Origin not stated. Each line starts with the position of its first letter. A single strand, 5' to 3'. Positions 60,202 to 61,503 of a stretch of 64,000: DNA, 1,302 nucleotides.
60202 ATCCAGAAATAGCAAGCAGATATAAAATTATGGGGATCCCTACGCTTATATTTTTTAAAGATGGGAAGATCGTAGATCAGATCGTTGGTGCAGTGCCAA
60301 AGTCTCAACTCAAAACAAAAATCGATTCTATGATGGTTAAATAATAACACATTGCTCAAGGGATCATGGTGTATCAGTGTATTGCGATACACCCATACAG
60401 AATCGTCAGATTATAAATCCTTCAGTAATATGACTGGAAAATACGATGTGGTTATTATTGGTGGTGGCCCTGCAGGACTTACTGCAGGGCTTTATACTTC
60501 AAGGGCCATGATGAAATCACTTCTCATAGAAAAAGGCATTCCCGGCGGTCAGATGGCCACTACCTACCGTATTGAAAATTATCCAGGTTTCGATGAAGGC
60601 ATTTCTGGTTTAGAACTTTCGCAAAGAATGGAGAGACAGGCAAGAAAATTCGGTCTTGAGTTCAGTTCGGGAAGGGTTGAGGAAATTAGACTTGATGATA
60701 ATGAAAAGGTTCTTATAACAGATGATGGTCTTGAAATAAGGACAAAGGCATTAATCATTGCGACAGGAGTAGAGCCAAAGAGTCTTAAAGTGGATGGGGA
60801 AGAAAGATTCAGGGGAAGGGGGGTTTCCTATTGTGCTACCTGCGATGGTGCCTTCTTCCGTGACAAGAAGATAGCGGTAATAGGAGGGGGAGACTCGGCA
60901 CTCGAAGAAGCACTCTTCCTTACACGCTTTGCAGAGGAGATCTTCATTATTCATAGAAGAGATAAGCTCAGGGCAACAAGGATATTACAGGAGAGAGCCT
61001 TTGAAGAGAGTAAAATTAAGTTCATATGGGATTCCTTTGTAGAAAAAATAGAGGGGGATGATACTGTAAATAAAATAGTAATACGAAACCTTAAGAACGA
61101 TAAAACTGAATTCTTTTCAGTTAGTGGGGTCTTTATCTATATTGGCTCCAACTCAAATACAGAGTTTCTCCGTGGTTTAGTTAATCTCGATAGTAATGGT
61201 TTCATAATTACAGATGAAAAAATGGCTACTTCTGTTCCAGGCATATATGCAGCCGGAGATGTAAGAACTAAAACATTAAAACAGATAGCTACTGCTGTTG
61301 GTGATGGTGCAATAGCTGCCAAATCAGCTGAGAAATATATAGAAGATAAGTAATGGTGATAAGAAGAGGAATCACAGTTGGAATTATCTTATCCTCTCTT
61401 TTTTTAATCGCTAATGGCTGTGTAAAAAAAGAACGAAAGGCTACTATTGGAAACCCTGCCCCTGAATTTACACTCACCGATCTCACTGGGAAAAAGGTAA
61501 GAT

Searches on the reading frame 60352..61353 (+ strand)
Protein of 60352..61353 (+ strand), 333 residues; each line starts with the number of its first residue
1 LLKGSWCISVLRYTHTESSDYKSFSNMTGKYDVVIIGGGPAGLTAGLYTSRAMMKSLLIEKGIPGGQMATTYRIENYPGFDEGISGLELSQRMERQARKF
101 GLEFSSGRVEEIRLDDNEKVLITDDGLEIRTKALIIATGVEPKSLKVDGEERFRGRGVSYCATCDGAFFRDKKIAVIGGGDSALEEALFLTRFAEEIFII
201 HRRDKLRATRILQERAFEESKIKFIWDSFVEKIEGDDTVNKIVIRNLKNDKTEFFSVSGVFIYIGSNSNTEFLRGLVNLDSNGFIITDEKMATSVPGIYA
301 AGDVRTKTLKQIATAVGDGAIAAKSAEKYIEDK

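Call 61: search_protein_families(library=pfam, proteins=[window:60352-61353:+], max_evalue=0.00001)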
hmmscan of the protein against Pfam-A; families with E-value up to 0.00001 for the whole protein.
window:60352-61353:+ (333 aa): 7 families
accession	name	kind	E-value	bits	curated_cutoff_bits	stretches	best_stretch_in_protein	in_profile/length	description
PF07992.20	Pyr_redox_2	-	4.8e-54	184.2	26.1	1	31-319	1-291/291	Pyridine nucleotide-disulphide oxidoreductase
PF13738.12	Pyr_redox_3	-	2.8e-25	89.7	30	1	83-302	77-305/305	Pyridine nucleotide-disulphide oxidoreductase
PF00070.33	Pyr_redox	-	5.1e-18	65.8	22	1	173-245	1-80/82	Pyridine nucleotide-disulphide oxidoreductase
PF01266.30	DAO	-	6.7e-09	36.2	27.9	0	32-67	1-38/353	FAD dependent oxidoreductase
PF03486.20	HI0933_like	-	1e-06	28.8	50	0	32-62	2-32/244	HI0933-like protein Rossmann domain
PF01134.28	GIDA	-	1.1e-06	28.4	22.1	0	32-60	1-29/391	Glucose inhibited division protein A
PF00890.30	FAD_binding_2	-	1.4e-06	28.2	20.4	0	32-67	1-37/414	FAD binding domain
